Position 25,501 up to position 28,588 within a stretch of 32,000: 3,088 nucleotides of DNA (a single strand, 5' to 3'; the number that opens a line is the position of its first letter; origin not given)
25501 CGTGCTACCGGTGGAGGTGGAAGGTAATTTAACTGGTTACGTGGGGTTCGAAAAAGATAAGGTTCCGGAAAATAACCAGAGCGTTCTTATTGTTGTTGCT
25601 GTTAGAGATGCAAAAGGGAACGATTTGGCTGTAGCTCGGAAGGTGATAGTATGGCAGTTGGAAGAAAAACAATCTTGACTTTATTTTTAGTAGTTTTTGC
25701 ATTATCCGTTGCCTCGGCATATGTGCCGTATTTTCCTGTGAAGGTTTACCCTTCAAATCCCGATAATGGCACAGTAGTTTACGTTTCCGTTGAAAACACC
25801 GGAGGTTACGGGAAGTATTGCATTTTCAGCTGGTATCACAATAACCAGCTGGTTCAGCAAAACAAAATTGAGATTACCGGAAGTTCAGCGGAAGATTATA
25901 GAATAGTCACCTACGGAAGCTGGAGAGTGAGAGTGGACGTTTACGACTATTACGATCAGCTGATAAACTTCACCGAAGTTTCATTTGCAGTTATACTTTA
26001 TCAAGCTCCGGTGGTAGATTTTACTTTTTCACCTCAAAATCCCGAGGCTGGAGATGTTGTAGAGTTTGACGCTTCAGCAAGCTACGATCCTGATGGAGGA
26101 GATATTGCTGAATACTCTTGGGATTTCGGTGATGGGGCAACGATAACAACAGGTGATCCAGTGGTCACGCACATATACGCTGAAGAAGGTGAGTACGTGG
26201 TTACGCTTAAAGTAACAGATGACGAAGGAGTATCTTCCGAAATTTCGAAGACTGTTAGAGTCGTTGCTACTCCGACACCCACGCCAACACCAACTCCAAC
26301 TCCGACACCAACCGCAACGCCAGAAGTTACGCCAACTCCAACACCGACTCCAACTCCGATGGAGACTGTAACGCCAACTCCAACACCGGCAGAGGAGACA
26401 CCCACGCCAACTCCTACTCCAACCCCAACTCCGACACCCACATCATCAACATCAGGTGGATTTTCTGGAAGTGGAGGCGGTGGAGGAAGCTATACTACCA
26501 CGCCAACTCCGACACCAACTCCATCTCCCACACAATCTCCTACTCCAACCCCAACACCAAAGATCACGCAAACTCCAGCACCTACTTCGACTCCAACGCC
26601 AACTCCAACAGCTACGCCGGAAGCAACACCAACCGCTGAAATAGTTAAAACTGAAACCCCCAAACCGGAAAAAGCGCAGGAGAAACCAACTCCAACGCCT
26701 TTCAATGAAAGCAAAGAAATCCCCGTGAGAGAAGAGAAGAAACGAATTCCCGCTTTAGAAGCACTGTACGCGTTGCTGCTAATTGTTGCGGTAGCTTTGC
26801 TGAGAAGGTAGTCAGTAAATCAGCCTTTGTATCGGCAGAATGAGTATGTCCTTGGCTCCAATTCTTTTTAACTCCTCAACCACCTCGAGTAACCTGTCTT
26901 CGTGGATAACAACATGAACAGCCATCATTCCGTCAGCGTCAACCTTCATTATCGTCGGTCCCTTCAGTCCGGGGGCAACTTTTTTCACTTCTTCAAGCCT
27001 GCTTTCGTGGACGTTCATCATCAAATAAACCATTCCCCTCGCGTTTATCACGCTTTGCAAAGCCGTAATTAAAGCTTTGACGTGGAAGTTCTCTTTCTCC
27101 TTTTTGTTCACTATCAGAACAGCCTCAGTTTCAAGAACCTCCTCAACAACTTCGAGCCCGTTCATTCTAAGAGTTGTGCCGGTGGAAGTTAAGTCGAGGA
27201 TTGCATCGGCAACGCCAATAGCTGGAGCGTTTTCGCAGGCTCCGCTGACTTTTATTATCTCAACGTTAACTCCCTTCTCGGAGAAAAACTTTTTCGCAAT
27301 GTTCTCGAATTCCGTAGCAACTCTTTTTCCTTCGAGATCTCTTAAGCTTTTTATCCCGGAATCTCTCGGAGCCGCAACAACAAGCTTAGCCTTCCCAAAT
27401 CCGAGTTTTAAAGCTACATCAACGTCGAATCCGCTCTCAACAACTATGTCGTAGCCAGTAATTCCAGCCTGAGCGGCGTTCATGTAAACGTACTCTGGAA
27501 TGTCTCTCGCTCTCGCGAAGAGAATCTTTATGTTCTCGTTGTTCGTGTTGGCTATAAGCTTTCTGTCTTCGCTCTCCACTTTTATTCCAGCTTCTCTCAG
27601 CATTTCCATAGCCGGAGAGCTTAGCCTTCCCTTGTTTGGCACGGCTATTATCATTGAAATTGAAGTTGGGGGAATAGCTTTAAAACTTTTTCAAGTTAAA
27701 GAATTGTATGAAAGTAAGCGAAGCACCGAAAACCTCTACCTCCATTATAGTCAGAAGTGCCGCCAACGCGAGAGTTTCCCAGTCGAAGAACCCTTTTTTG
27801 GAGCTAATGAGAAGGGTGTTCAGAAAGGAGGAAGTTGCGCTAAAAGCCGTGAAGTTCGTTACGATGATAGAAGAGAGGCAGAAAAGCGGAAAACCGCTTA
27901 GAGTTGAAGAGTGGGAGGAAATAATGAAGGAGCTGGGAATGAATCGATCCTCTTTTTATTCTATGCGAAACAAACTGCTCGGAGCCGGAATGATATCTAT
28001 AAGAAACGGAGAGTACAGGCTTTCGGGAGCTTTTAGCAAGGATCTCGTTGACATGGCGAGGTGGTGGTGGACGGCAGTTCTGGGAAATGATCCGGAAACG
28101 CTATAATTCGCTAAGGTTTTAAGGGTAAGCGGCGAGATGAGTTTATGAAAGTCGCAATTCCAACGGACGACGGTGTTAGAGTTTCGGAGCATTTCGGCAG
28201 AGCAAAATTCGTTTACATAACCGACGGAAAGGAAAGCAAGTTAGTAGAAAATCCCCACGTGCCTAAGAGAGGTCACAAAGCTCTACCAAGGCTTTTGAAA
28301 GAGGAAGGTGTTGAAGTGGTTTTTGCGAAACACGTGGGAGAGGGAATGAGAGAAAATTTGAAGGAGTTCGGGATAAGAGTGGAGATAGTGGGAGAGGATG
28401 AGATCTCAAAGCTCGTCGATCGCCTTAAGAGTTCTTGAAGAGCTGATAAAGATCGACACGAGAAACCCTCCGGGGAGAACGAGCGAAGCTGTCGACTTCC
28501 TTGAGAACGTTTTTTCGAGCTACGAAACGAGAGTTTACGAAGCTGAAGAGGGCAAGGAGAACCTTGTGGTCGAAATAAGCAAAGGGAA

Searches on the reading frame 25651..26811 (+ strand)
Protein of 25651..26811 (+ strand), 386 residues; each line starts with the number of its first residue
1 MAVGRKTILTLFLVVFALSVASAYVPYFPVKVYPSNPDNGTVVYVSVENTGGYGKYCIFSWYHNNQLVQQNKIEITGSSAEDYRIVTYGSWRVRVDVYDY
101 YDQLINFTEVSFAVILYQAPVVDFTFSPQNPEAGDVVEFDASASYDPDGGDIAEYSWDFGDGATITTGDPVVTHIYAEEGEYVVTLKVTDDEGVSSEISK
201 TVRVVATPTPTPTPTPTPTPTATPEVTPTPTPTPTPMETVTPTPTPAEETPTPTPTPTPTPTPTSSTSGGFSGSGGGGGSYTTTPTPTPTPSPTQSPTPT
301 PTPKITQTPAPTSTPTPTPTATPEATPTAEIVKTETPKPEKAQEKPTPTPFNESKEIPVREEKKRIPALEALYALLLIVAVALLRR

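Call 5: search_protein_families(library=pfam, proteins=[window:25651-26811:+], max_evalue=0.01)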
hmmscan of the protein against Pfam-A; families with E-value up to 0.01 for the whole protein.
window:25651-26811:+ (386 aa): 4 families
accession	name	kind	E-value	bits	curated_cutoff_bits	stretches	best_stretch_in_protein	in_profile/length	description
PF18911.6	PKD_4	-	2.8e-23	82.2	27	1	118-204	2-83/85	PKD domain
PF00801.26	PKD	-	1e-16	61.1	23.5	1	125-198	3-75/80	PKD domain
PF22352.2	K319L-like_PKD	-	3e-07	30.8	27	1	136-204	13-84/84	K319L-like, PKD domain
PF16967.11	TcfC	-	0.0024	17.9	29.4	0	62-104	18-58/68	E-set like domain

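Call 29: search_protein_families(library=ncbifam, proteins=[window:25651-26811:+], max_evalue=0.01)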
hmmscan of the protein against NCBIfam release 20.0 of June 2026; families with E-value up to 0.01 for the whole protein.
window:25651-26811:+ (386 aa): 4 families
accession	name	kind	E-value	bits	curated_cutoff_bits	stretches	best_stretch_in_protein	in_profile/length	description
NF033186.1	internalin_K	exception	1.6e-07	30.2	1100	1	159-242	461-544/604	class 1 internalin InlK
TIGR00864.1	PCC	subfamily_domain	4.1e-07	26.8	1861.4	1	62-196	1002-1127/2700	polycystin cation channel protein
NF052345.1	S_layer_anammox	exception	0.00011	19.7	1400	1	172-236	1244-1310/1596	Kustd1514 family S-layer glycoprotein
NF058578.1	CPR_pilus_PamR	equivalog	0.00057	18.9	300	1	156-196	184-230/297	pilus system RbmA-like protein PamR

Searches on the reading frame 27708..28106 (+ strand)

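Call 5: search_protein_families(library=pfam, proteins=[window:27708-28106:+], max_evalue=0.01)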
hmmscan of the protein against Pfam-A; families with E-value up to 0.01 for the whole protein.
window:27708-28106:+ (132 aa): 2 families
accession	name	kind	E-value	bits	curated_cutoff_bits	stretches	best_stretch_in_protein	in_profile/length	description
PF01978.25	TrmB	-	0.0031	17.8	25.6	1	69-105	25-61/68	Sugar-specific transcriptional regulator TrmB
PF22194.2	F-93_WHD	-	0.0046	17.4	28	0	74-104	23-55/62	F-93, winged-helix domain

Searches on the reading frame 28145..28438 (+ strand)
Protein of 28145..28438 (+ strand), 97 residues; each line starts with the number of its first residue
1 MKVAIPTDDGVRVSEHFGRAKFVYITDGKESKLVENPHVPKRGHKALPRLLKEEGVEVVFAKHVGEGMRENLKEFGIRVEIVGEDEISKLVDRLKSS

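Call 5: search_protein_families(library=pfam, proteins=[window:28145-28438:+], max_evalue=0.01)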
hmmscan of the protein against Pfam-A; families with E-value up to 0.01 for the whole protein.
window:28145-28438:+ (97 aa): 1 family
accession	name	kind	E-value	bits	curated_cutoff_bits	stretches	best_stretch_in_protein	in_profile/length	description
PF02579.22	Nitro_FeMo-Co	-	2.7e-16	60.1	26.3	1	9-95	1-93/94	Dinitrogenase iron-molybdenum cofactor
